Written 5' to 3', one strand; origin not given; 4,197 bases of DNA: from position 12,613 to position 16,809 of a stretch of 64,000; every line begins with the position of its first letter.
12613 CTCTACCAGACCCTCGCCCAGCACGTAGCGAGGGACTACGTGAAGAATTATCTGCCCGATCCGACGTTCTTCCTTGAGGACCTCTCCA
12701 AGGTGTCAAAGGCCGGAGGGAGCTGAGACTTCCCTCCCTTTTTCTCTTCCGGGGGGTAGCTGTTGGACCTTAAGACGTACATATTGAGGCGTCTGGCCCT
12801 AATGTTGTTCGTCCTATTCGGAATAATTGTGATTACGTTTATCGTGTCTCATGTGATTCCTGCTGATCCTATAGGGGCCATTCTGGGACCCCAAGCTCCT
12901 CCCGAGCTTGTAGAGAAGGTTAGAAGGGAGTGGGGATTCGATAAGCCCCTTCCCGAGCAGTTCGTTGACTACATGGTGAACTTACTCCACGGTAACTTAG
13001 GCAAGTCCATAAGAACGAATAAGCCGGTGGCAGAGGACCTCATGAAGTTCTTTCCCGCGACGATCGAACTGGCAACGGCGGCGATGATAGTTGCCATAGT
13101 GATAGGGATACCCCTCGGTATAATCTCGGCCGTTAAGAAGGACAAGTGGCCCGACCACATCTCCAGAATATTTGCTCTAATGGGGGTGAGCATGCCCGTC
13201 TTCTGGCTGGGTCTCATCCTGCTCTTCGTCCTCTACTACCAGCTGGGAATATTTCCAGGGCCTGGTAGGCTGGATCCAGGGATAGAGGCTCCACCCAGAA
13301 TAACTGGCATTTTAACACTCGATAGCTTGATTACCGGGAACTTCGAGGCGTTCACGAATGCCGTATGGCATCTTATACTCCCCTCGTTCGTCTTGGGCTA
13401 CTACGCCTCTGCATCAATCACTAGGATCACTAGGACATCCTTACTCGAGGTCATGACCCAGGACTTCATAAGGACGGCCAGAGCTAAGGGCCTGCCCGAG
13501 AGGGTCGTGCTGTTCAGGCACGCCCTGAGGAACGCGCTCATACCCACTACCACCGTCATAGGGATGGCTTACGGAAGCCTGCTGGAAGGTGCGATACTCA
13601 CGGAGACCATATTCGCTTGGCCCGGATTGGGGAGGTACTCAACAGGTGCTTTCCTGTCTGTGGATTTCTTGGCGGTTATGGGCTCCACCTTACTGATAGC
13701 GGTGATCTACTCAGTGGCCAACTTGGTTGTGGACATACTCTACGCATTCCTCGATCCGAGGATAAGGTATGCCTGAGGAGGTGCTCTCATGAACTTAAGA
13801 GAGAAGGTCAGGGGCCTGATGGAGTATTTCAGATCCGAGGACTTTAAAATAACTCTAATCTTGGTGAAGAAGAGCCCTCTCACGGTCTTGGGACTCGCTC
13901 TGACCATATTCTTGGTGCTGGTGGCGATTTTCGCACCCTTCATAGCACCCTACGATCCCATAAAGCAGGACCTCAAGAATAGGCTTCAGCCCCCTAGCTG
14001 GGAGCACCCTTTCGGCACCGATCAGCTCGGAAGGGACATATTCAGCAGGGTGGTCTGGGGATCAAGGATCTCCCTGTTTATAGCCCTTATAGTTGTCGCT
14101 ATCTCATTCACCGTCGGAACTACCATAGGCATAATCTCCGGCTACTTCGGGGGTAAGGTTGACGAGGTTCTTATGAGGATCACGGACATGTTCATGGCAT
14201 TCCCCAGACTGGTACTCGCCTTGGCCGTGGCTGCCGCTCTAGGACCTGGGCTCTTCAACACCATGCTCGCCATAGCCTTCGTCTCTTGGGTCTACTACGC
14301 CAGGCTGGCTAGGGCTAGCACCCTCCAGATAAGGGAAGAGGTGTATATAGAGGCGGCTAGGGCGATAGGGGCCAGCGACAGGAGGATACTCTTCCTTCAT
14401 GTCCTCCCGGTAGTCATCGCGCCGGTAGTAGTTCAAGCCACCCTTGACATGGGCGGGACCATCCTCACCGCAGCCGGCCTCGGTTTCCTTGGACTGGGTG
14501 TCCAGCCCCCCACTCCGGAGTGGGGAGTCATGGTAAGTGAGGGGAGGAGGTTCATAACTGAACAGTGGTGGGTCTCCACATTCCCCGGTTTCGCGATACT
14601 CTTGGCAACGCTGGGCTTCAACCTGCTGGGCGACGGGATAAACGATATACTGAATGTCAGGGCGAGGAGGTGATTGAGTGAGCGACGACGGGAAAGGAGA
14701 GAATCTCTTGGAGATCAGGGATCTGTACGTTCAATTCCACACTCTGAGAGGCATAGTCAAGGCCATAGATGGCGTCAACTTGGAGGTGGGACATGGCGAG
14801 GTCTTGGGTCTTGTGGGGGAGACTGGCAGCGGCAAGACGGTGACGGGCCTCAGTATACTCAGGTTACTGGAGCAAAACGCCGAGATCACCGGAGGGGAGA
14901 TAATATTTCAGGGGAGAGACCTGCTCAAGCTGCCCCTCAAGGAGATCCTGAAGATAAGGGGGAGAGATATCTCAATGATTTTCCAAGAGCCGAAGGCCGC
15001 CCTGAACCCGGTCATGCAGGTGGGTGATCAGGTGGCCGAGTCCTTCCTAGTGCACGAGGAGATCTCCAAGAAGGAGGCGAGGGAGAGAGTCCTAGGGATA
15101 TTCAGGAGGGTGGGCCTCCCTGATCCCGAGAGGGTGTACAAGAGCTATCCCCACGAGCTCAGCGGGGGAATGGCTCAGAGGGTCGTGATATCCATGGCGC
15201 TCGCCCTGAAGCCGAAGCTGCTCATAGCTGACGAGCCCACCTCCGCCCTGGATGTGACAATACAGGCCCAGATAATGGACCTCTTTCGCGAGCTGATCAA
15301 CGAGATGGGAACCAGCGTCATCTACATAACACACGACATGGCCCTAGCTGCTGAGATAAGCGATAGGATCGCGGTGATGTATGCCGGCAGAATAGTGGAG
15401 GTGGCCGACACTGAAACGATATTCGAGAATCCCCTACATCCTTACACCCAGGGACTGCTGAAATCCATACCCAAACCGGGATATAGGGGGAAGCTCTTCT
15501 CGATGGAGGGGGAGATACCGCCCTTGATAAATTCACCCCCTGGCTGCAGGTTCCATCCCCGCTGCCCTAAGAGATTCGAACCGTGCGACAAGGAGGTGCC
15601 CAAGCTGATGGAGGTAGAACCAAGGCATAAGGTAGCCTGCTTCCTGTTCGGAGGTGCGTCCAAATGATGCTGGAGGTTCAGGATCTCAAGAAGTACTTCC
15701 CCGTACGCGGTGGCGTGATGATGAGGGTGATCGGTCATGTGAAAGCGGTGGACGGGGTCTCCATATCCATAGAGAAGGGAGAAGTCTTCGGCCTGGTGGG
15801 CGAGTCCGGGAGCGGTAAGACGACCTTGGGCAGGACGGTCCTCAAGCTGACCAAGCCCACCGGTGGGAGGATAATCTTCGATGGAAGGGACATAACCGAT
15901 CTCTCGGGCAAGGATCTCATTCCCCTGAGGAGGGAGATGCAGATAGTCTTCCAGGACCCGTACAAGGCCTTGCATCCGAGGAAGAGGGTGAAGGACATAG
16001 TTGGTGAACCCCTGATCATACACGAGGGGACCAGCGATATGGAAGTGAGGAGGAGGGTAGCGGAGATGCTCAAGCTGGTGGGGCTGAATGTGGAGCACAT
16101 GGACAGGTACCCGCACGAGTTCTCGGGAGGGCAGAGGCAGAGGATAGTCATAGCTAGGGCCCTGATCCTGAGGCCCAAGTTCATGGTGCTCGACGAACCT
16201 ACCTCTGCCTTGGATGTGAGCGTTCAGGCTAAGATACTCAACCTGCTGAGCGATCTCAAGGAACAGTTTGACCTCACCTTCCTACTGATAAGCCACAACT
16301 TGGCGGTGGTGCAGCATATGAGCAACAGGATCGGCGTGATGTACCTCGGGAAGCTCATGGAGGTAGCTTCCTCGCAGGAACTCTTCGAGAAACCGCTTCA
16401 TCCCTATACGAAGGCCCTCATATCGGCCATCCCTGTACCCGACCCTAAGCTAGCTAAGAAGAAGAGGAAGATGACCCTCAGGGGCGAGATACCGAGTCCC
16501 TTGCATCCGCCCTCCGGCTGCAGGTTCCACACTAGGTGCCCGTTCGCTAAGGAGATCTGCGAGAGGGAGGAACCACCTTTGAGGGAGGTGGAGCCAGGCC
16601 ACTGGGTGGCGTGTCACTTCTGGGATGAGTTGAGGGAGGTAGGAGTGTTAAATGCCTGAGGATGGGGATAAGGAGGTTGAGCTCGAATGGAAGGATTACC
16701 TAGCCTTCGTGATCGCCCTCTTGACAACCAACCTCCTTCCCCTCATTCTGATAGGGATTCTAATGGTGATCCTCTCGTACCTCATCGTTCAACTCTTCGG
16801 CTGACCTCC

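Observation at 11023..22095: Possible peptidoglycan stem-peptide / D-peptide scavenging locus in an archaeon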

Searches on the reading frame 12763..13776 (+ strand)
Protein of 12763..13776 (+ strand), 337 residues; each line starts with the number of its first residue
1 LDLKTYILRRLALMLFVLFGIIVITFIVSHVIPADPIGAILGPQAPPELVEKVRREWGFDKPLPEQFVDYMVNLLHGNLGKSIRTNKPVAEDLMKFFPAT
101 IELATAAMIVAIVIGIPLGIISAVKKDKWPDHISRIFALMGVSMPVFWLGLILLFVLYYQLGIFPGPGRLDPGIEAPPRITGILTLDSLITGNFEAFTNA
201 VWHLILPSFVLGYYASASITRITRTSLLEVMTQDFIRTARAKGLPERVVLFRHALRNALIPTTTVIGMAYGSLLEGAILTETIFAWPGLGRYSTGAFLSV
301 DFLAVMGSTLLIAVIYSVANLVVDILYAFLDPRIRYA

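Call 3: search_protein_families(library=pfam, proteins=[window:12763-13776:+])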
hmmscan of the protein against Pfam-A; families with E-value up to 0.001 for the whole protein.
window:12763-13776:+ (337 aa): 2 families
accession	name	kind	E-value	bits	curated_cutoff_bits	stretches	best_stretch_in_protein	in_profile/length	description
PF00528.27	BPD_transp_1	-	4.3e-40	137.8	26.4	1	115-335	1-183/184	Binding-protein-dependent transport system inner membrane component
PF19300.4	BPD_transp_1_N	-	1.6e-14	54.5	23.8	1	6-104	4-114/114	Binding-prot-dependent transport system membrane comp, N-term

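Call 4: search_protein_families(library=ncbifam, proteins=[window:12763-13776:+])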
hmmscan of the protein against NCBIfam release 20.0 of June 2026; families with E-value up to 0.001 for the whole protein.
window:12763-13776:+ (337 aa): 18 families
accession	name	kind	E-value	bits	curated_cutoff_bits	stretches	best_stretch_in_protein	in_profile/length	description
NF045470.1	Opp2B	equivalog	2e-92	309.6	350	1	10-335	1-300/300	nickel ABC transporter permease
NF008161.0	PRK10914.1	equivalog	1.2e-88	297.6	590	1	5-336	3-337/339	dipeptide ABC transporter permease DppB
NF011661.0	PRK15081.1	equivalog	5.6e-79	265.8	463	2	5-166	3-164/306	glutathione ABC transporter permease GsiC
TIGR02789.1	nickel_nikB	equivalog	2.4e-77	260.4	447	2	4-169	2-170/314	nickel ABC transporter permease subunit NikB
NF007677.0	PRK10352.1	equivalog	1.7e-76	257.3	433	2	201-336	173-308/314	nickel ABC transporter permease subunit NikB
NF045469.1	Opp1B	equivalog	2e-75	254.2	380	2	4-169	2-171/307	nickel/cobalt ABC transporter permease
NF045472.1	Opp4B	equivalog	4.3e-72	243.1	450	1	5-335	3-319/319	oligopeptide ABC transporter permease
NF045471.1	Opp3B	equivalog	3.4e-67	227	480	2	199-336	167-304/308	oligopeptide ABC transporter permease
NF007008.0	PRK09471.1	equivalog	9.6e-59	199.3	388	2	186-336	158-306/306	oligopeptide ABC transporter permease OppB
NF011690.0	PRK15110.1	equivalog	2.5e-55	188.2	432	1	63-332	40-311/321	putrescine export ABC transporter permease SapB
NF011712.0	PRK15133.1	subfamily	3.8e-37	128.1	445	1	47-336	83-361/364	microcin C ABC transporter permease YejB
NF043081.1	MMSYN1_0165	equivalog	9.2e-30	103.9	350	1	83-335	161-385/388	oligopeptide ABC transporter permease OppB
NF045474.1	Opp2C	equivalog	4.3e-09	36.3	300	1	217-290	115-184/236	nickel transporter permease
NF011596.0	PRK15021.1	subfamily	8.1e-07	28.4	439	1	200-323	202-322/341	microcin C ABC transporter permease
NF045476.1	Opp4C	equivalog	8.5e-07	28.5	350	1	182-290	127-222/278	oligopeptide ABC transporter permease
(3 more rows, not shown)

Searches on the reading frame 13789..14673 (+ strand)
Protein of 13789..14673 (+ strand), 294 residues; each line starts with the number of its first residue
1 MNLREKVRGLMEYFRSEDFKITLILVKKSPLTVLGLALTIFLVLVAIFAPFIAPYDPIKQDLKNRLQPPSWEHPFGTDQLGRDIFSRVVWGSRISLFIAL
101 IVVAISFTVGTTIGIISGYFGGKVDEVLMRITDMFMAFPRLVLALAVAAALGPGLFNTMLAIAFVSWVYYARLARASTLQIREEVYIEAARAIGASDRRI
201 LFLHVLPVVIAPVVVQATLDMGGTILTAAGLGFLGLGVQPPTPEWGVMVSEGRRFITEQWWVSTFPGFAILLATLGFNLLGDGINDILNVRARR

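Call 3: search_protein_families(library=pfam, proteins=[window:13789-14673:+])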
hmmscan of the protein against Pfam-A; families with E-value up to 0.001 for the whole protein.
window:13789-14673:+ (294 aa): 2 families
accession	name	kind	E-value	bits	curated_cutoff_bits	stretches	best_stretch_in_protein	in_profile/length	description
PF00528.27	BPD_transp_1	-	1.3e-33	116.8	26.4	1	110-293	1-183/184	Binding-protein-dependent transport system inner membrane component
PF12911.12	OppC_N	-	1.4e-12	47.7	23.9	1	27-69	11-53/53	N-terminal TM domain of oligopeptide transport permease C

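Call 4: search_protein_families(library=ncbifam, proteins=[window:13789-14673:+])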
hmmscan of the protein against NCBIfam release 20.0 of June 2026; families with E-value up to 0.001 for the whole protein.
window:13789-14673:+ (294 aa): 21 families
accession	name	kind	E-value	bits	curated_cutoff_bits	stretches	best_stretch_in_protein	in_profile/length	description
NF007376.0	PRK09881.1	equivalog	3.9e-104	347.8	434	1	23-292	24-293/298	D,D-dipeptide ABC transporter permease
NF045474.1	Opp2C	equivalog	9.1e-98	326.5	300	1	54-288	1-235/236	nickel transporter permease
TIGR02790.1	nickel_nikC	equivalog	1.6e-96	322.9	358.45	1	33-288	2-257/258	nickel ABC transporter permease subunit NikC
NF045473.1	Opp1C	equivalog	1.9e-91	306.2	350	1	27-291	2-266/267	nickel/cobalt ABC transporter permease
NF045476.1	Opp4C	equivalog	3.2e-88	295.6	350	1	24-290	8-277/278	oligopeptide ABC transporter permease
NF007738.0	PRK10417.1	equivalog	8.8e-84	281.3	335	1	28-289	7-268/277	nickel ABC transporter permease subunit NikC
NF011662.0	PRK15082.1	equivalog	7.5e-81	271.8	484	1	27-291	34-299/303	glutathione ABC transporter permease GsiD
NF008160.0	PRK10913.1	equivalog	1.1e-80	271.2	483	1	27-291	27-297/300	dipeptide ABC transporter permease DppC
NF047573.1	opine_perm_CntC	exception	8.4e-69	231.9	440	1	28-288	7-267/271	staphylopine uptake ABC transporter permease subunit CntC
NF045475.1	Opp3C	equivalog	2.5e-59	201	450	1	73-292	108-327/328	oligopeptide ABC transporter permease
NF011935.0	PRK15406.1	equivalog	5.1e-49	167.7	433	1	33-292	40-301/302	oligopeptide ABC transporter permease OppC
NF011691.0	PRK15111.1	equivalog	6.9e-45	153.9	379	1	28-289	25-292/296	putrescine export ABC transporter permease SapC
NF043080.1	MMSYN1_0166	equivalog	1.7e-41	142.2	370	1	26-289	34-302/307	oligopeptide ABC transporter permease OppC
NF011596.0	PRK15021.1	subfamily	8.6e-30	103.9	439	1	67-287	115-334/341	microcin C ABC transporter permease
NF045470.1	Opp2B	equivalog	2.8e-09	36.6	350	1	83-223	82-237/300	nickel ABC transporter permease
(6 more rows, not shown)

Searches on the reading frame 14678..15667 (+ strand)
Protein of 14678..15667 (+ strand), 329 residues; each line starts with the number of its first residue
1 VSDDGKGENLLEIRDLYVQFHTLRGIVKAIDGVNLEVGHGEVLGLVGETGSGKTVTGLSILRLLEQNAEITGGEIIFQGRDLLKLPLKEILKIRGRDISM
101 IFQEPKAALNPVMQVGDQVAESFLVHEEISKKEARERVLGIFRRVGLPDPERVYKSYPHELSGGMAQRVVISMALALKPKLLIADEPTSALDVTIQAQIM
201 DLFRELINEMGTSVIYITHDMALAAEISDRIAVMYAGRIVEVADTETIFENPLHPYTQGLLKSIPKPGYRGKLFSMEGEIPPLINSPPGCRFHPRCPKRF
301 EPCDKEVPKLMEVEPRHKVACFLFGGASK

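Call 3: search_protein_families(library=pfam, proteins=[window:14678-15667:+])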
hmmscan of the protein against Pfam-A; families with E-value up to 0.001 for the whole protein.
window:14678-15667:+ (329 aa): 3 families
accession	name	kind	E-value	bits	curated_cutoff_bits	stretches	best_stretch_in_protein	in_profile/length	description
PF00005.33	ABC_tran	-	1.9e-27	97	25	1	31-189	2-137/137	ABC transporter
PF08352.17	oligo_HPY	-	1.7e-19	70.4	27.1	1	240-303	1-65/65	Oligopeptide/dipeptide transporter, C-terminal region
PF13304.12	AAA_21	-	3.4e-06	27.8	27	1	106-223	194-302/304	AAA domain, putative AbiEii toxin, Type IV TA system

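Call 4: search_protein_families(library=ncbifam, proteins=[window:14678-15667:+])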
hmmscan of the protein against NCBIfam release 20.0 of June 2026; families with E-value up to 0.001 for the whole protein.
window:14678-15667:+ (329 aa): 184 families (the best 25 are shown)
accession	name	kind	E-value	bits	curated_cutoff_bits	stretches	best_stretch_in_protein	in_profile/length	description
NF007010.1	PRK09473.1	subfamily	1.2e-99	333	575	1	10-323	1-313/318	oligopeptide ABC transporter ATP-binding protein OppD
NF043079.1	MMSYN1_0167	equivalog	1.5e-94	317.8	740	2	88-323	298-534/561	oligopeptide ABC transporter ATP-binding protein OppD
NF008246.0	PRK11022.1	equivalog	1.1e-93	313.9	541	1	10-322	3-315/326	dipeptide ABC transporter ATP-binding protein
NF011659.0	PRK15079.1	equivalog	2.2e-84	283.1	540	1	12-322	22-329/334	murein tripeptide/oligopeptide ABC transporter ATP binding protein OppF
NF008453.0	PRK11308.1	subfamily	9.9e-84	281.4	408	1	21-323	23-325/334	dipeptide ABC transporter ATP-binding protein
NF007613.0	PRK10261.1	equivalog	4.8e-80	269.7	1077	1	3-268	5-276/623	glutathione ABC transporter ATP-binding protein GsiA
NF011713.0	PRK15134.1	equivalog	3.1e-79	267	834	1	8-266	3-262/529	microcin C ABC transporter ATP-binding protein YejF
TIGR02770.1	nickel_nikD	equivalog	1.8e-77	259.8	318.7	1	30-262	2-227/230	nickel import ATP-binding protein NikD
NF043071.1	DppF_dipep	equivalog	1.4e-75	254.8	660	1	25-322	34-325/331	dipeptide ABC transporter ATP-binding subunit DppF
NF011674.0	PRK15093.1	equivalog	1.5e-72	244.6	627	1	10-322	3-322/330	putrescine export ABC transporter ATP-binding protein SapD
NF047576.1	opine_ATP_CntF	equivalog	2.3e-71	240.1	385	1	10-263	2-252/264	staphylopine uptake ABC transporter ATP-binding protein CntF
NF047578.1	opine_ATP_CntD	equivalog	2.6e-71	240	380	1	10-263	2-252/266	staphylopine uptake ABC transporter ATP-binding protein CntD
NF043078.1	MMSYN1_0168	equivalog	3.4e-65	220.9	800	2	137-267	472-600/649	oligopeptide ABC transporter ATP-binding protein OppF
TIGR02769.1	nickel_nikE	equivalog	5.3e-51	173.6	332.55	1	24-263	21-252/265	nickel import ATP-binding protein NikE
TIGR01186.1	proV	subfamily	3e-47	161.5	326.6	1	25-261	4-230/363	betaine/proline/choline family ABC transporter ATP-binding protein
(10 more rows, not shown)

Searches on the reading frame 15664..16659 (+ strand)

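Call 3: search_protein_families(library=pfam, proteins=[window:15664-16659:+])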
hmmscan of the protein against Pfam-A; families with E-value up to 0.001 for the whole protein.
window:15664-16659:+ (331 aa): 5 families
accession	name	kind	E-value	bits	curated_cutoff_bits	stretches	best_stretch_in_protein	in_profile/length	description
PF00005.33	ABC_tran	-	7.3e-34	117.7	25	1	30-181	2-137/137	ABC transporter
PF08352.17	oligo_HPY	-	1.3e-20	74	27.1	1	232-299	1-65/65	Oligopeptide/dipeptide transporter, C-terminal region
PF13304.12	AAA_21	-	2.1e-06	28.5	27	1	149-216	234-303/304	AAA domain, putative AbiEii toxin, Type IV TA system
PF02463.25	SMC_N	-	4.2e-06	26.8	40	1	41-227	26-213/220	RecF/RecN/SMC N terminal domain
PF13401.12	AAA_22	-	0.00045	21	27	0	44-209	10-121/130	AAA domain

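Call 4: search_protein_families(library=ncbifam, proteins=[window:15664-16659:+])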
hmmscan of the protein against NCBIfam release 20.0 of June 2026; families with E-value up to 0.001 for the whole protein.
window:15664-16659:+ (331 aa): 189 families (the best 25 are shown)
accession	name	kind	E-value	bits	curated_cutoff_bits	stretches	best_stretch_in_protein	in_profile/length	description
NF008453.0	PRK11308.1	subfamily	2.9e-119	398.2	408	1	2-324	12-330/334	dipeptide ABC transporter ATP-binding protein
NF011659.0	PRK15079.1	equivalog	1.2e-110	369.4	540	1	2-318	11-329/334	murein tripeptide/oligopeptide ABC transporter ATP binding protein OppF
NF043071.1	DppF_dipep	equivalog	4.4e-101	338.6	660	1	2-319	13-326/331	dipeptide ABC transporter ATP-binding subunit DppF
NF007613.0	PRK10261.1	equivalog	1.9e-95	320.6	1077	1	2-282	313-592/623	glutathione ABC transporter ATP-binding protein GsiA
NF011713.0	PRK15134.1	equivalog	1.5e-87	294.4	834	2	2-192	275-465/529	microcin C ABC transporter ATP-binding protein YejF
NF043078.1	MMSYN1_0168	equivalog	4.6e-86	289.8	800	2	127-271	467-612/649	oligopeptide ABC transporter ATP-binding protein OppF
NF007010.1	PRK09473.1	subfamily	2.4e-74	249.9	575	1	23-319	15-313/318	oligopeptide ABC transporter ATP-binding protein OppD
TIGR02769.1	nickel_nikE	equivalog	5.1e-72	242.5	332.55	1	2-263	2-260/265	nickel import ATP-binding protein NikE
NF008246.0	PRK11022.1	equivalog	9.6e-70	235.2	541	1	26-319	20-316/326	dipeptide ABC transporter ATP-binding protein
NF007739.0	PRK10419.1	subfamily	5.5e-65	219.6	354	1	2-263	3-261/268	nickel ABC transporter ATP-binding protein NikE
NF011674.0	PRK15093.1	equivalog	1.2e-61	208.7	627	1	24-320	18-324/330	putrescine export ABC transporter ATP-binding protein SapD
NF043079.1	MMSYN1_0167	equivalog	3.2e-59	201.1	740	2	92-316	308-531/561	oligopeptide ABC transporter ATP-binding protein OppD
NF011692.0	PRK15112.1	equivalog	1e-53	182.7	452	1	2-255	5-253/269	putrescine export ABC transporter ATP-binding protein SapF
TIGR02770.1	nickel_nikD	equivalog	1.2e-53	181.9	318.7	1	29-255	2-228/230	nickel import ATP-binding protein NikD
TIGR02314.1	ABC_MetN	equivalog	1.3e-53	182.2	499.7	1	25-254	17-242/343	methionine ABC transporter ATP-binding protein MetN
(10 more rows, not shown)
